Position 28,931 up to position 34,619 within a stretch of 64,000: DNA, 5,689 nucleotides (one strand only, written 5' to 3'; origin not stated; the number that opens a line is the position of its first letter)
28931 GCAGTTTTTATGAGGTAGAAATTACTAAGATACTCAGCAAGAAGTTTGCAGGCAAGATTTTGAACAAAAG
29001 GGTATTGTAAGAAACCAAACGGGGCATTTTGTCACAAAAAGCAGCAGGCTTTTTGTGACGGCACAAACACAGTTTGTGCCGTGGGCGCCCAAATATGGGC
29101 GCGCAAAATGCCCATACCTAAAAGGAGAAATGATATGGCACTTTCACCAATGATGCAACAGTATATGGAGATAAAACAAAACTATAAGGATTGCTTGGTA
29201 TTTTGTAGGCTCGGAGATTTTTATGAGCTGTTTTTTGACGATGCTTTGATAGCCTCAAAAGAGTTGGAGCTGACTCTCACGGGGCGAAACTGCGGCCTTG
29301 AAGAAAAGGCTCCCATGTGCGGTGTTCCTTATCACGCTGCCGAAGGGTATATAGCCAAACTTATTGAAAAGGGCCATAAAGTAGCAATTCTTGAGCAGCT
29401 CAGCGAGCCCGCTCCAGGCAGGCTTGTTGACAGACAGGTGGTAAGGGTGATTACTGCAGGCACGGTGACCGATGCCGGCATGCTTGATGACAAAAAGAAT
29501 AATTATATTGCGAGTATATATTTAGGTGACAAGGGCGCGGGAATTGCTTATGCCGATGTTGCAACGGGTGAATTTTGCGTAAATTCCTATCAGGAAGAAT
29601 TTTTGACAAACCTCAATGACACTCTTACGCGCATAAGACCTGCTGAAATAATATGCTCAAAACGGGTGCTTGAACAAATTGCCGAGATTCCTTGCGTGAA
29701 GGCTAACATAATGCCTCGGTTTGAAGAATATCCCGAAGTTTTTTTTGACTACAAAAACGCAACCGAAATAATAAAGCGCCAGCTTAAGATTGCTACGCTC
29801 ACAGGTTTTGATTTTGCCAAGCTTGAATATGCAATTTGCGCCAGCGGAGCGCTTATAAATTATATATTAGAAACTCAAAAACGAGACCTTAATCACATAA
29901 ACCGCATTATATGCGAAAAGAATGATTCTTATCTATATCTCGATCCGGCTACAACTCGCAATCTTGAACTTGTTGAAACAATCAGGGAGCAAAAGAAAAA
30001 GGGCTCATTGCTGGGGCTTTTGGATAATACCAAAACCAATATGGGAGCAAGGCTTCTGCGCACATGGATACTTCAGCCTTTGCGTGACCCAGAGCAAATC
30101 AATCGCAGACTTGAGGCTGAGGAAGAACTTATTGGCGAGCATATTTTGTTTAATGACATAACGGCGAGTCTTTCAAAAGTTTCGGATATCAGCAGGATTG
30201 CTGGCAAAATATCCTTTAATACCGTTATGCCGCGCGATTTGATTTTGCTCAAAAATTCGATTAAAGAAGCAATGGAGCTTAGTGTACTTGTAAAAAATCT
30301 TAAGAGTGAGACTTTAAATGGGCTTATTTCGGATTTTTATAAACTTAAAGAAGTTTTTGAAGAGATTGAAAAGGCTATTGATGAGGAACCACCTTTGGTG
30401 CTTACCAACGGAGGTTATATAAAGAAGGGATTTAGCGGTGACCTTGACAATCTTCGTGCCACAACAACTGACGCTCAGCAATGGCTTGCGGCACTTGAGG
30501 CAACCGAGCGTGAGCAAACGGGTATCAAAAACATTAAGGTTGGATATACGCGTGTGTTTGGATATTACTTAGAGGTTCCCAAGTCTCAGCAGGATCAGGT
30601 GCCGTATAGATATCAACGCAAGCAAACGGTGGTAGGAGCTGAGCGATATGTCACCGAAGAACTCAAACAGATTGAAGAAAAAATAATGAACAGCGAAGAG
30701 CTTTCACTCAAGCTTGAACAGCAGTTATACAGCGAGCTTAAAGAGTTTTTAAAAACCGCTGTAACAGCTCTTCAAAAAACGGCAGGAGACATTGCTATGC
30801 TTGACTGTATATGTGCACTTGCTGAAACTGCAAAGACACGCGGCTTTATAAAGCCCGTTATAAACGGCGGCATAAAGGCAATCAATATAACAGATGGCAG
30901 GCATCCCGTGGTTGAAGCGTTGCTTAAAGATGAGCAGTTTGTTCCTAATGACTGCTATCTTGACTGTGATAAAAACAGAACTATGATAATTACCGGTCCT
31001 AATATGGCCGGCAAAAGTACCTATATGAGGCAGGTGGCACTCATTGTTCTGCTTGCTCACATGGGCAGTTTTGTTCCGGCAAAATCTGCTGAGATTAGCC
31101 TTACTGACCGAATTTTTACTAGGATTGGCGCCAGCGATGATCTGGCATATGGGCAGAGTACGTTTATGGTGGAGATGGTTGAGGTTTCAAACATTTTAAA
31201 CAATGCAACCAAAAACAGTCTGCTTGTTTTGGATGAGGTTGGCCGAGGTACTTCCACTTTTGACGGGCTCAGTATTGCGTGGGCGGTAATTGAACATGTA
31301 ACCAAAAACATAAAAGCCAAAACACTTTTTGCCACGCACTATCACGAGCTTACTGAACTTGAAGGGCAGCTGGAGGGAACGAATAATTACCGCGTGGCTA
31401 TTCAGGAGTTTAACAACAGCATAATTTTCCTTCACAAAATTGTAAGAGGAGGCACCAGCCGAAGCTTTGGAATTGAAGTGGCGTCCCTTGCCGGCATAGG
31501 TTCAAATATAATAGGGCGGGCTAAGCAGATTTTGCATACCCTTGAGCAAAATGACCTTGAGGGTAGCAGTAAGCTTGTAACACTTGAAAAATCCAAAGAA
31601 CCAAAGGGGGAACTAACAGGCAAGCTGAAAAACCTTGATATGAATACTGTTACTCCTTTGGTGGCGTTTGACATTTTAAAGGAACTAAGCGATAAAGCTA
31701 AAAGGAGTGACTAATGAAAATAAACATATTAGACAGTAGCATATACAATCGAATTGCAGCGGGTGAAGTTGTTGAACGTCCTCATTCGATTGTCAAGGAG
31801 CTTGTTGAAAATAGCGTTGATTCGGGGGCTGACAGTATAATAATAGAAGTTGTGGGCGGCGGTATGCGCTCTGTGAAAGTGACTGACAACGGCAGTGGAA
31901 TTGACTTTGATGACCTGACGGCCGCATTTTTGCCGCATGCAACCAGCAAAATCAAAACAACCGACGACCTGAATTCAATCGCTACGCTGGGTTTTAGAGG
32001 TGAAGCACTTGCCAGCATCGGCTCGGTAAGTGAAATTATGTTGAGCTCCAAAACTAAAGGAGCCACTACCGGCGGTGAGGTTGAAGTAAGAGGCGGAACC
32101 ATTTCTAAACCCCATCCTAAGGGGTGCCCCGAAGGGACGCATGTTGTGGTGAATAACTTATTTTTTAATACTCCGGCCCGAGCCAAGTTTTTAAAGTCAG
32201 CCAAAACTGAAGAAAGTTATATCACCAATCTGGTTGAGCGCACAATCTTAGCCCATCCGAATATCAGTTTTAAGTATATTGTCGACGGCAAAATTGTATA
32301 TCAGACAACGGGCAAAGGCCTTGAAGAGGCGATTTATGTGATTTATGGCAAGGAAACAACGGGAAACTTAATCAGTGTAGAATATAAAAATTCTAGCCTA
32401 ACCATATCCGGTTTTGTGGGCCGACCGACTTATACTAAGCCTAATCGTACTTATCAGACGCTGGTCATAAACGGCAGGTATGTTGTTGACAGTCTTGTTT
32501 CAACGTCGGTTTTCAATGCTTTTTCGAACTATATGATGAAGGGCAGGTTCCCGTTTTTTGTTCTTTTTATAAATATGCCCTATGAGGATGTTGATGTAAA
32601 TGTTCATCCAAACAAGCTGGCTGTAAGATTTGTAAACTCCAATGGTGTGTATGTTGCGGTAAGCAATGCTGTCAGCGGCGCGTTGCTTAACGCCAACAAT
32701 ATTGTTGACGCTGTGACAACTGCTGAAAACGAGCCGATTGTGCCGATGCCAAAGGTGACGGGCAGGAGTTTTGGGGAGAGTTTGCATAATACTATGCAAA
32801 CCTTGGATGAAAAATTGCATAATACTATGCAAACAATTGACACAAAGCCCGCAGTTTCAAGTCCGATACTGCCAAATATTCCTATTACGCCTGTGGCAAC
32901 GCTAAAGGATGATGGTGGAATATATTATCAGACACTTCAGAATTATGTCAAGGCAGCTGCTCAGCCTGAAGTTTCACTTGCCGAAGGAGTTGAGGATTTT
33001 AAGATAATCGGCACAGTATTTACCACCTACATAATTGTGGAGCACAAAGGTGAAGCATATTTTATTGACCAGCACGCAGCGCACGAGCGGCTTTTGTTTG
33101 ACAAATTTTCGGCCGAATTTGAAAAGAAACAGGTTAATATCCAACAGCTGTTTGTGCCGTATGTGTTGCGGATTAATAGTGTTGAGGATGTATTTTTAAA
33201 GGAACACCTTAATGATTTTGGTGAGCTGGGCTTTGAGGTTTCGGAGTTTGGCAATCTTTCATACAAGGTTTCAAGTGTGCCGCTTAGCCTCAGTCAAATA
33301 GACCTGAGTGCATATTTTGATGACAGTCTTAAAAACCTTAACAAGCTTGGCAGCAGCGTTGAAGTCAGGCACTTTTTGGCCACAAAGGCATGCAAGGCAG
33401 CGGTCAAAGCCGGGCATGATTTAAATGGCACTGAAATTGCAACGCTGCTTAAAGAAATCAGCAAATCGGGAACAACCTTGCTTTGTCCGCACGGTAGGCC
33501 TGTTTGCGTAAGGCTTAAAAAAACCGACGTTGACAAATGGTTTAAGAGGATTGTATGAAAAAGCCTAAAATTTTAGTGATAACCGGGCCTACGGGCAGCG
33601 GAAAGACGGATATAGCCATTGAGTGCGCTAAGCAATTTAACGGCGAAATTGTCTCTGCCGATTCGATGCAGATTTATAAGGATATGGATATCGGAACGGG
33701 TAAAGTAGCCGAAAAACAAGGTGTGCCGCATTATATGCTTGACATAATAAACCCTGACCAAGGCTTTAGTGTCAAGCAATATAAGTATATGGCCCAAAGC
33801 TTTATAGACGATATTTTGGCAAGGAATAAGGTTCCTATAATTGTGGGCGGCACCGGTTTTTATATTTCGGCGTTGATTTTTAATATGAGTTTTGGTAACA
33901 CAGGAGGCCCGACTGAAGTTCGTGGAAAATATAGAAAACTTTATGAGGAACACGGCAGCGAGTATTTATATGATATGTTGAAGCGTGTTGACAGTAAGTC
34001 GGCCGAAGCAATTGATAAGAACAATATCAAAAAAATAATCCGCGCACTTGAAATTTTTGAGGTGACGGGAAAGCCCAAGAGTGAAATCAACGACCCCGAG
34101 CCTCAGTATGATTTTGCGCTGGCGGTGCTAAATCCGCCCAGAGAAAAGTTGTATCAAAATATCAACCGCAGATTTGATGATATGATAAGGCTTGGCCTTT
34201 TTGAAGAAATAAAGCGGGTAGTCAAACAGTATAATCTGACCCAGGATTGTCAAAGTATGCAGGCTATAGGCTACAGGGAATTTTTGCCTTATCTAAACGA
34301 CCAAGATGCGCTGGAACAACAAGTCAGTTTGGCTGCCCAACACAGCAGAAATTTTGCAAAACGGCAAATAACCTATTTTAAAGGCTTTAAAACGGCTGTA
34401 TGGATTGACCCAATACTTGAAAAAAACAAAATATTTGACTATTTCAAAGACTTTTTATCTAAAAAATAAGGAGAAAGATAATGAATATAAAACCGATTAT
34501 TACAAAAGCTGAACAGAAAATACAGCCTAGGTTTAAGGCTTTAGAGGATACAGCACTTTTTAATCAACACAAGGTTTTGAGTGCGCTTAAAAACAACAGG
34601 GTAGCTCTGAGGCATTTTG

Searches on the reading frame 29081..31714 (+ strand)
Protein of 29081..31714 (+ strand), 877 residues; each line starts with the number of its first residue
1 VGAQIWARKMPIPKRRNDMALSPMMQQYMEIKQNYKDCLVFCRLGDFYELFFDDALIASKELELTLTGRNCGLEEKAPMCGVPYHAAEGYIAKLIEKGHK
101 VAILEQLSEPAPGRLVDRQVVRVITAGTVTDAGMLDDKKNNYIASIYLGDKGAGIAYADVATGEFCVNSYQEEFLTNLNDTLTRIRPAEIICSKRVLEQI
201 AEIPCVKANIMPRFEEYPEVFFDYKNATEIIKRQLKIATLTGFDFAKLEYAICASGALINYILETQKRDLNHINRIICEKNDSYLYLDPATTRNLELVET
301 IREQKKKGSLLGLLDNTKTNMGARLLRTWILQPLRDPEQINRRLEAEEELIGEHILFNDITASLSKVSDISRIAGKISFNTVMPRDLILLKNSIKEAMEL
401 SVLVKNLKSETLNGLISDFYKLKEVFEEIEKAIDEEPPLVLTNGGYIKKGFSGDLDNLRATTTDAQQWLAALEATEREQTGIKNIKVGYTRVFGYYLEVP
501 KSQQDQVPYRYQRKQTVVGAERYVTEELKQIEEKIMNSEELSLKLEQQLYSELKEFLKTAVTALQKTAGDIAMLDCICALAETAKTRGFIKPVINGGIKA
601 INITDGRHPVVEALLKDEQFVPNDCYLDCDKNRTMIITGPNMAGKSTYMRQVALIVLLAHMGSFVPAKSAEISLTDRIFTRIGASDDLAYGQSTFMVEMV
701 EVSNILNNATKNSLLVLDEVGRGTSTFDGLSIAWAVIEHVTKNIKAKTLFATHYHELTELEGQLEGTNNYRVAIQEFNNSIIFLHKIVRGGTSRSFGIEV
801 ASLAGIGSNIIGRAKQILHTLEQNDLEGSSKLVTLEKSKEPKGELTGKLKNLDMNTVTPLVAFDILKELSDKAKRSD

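Call 6: search_protein_families(library=pfam, proteins=[window:29081-31714:+])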
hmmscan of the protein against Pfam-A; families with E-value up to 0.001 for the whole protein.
window:29081-31714:+ (877 aa): 5 families
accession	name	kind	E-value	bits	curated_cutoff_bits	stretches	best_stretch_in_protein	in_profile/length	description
PF00488.27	MutS_V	-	1.2e-84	283.5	30.2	1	635-822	1-188/188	MutS domain V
PF05192.23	MutS_III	-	6e-49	167.5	34.1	1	290-581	1-194/194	MutS domain III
PF01624.25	MutS_I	-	1.9e-41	141.2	20.6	1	23-131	2-111/113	MutS domain I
PF05190.23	MutS_IV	-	1.6e-28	99.2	22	1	450-540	1-91/92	MutS family domain IV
PF05188.22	MutS_II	-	3.1e-27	96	25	1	141-273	1-132/133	MutS domain II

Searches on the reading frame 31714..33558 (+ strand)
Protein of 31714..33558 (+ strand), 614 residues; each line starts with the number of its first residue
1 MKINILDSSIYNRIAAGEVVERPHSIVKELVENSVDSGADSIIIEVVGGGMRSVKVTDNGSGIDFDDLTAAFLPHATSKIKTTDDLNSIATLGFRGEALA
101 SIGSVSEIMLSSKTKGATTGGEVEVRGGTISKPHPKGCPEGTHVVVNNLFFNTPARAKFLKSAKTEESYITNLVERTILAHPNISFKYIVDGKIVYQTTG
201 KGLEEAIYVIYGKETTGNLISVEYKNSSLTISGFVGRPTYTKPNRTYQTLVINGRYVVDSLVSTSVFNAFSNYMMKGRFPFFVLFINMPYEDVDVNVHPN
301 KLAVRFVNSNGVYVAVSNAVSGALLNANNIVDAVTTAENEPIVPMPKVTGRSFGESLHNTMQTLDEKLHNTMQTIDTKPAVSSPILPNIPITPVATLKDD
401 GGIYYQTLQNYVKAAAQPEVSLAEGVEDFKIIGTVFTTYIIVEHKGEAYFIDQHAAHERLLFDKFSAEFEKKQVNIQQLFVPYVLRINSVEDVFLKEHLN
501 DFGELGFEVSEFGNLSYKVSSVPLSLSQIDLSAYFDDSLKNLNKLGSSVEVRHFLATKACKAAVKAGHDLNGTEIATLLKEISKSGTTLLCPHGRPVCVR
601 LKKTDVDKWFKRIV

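Call 6: search_protein_families(library=pfam, proteins=[window:31714-33558:+])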
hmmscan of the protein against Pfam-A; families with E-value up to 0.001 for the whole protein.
window:31714-33558:+ (614 aa): 4 families
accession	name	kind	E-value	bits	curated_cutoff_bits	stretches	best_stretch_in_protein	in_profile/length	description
PF01119.25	DNA_mis_repair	-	9.9e-35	119.2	26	1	208-324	2-118/119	DNA mismatch repair protein, C-terminal domain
PF08676.16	MutL_C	-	1.3e-32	112.9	25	1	432-570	1-142/142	MutL C terminal dimerisation domain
PF13589.12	HATPase_c_3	-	9.7e-11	42.3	25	1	24-119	4-99/137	Histidine kinase-, DNA gyrase B-, and HSP90-like ATPase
PF02518.31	HATPase_c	-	1.7e-06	28.9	26.4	1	21-78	4-64/111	Histidine kinase-, DNA gyrase B-, and HSP90-like ATPase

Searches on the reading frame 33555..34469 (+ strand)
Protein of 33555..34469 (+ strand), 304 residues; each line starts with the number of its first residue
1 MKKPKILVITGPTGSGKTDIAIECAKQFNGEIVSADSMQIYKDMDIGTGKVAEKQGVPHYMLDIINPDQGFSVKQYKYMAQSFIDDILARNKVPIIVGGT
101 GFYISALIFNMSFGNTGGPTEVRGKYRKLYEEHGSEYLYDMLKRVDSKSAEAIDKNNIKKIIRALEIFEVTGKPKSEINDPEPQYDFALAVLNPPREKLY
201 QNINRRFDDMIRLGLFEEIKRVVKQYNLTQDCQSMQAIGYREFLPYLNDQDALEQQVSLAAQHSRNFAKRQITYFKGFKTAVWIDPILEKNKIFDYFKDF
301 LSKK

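Call 6: search_protein_families(library=pfam, proteins=[window:33555-34469:+])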
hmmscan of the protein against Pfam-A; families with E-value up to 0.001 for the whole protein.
window:33555-34469:+ (304 aa): 2 families
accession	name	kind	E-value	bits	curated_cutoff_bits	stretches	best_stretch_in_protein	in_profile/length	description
PF01715.23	IPPT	-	1e-77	261.5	23.6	1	39-276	1-241/243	IPP transferase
PF01745.22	IPT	-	3.5e-08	33.6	20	1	5-53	2-50/233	Isopentenyl transferase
